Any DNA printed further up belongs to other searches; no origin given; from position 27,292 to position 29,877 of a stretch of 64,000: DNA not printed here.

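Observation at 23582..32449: Teichoic-acid-like polymer cluster equipped with both a sulfotransferase and a sulfatase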

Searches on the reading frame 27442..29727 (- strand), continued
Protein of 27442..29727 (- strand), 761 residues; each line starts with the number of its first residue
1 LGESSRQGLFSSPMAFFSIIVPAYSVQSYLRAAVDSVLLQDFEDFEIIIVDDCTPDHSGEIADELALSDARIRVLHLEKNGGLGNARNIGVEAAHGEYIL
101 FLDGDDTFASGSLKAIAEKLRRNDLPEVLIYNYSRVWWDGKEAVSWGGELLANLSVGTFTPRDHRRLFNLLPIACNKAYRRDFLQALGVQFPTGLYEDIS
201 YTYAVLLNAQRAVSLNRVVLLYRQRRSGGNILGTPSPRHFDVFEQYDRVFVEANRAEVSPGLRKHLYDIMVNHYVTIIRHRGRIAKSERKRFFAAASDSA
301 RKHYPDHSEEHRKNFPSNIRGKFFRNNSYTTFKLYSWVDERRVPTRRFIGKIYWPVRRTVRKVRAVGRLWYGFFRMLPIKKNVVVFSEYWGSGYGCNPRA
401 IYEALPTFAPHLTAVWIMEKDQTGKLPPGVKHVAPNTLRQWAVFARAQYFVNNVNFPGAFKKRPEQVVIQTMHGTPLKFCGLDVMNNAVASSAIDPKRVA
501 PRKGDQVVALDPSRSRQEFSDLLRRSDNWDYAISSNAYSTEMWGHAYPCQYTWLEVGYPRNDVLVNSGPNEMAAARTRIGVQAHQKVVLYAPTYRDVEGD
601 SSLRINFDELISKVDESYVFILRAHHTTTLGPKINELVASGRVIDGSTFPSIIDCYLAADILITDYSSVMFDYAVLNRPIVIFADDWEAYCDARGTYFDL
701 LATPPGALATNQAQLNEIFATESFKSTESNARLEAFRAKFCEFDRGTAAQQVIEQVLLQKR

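Call 66: find_encoding_contigs(protein=P0304, flank=10000, max_places=1)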
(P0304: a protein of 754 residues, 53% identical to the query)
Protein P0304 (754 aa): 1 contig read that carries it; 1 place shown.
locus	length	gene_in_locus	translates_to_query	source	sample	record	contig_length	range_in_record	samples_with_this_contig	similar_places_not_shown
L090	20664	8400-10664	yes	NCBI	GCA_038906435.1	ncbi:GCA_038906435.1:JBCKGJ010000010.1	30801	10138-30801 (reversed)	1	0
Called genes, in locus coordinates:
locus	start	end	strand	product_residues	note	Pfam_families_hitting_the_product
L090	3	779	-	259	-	?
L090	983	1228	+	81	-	PF02604:PhdYeFM_antitox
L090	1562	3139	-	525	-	PF00535:Glycos_transf_2, PF10111:Glyco_tranf_2_2 (faint), PF13641:Glyco_tranf_2_3 (faint), PF00535:Glycos_transf_2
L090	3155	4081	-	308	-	-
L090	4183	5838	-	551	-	PF00534:Glycos_transf_1, PF13692:Glyco_trans_1_4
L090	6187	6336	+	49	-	-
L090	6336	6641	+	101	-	PF13560:HTH_31, PF01381:HTH_3, PF12844:HTH_19 (weak)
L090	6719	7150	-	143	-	-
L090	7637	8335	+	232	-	PF01128:IspD (weak), PF12804:NTP_transf_3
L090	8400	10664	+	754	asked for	PF00535:Glycos_transf_2, PF10111:Glyco_tranf_2_2 (weak), PF13641:Glyco_tranf_2_3, PF04464:Glyphos_transf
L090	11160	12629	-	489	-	PF00324:AA_permease, PF13520:AA_permease_2, PF13906:AA_permease_C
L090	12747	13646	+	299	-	PF00582:Usp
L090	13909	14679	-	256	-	PF00480:ROK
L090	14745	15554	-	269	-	PF00378:ECH_1, PF16113:ECH_2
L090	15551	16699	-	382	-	PF02771:Acyl-CoA_dh_N, PF02770:Acyl-CoA_dh_M, PF00441:Acyl-CoA_dh_1, PF08028:Acyl-CoA_dh_2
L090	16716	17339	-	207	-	PF00440:TetR_N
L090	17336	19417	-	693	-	PF07287:AtuA, PF23544:AtuA_ferredoxin (weak)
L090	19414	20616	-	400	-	-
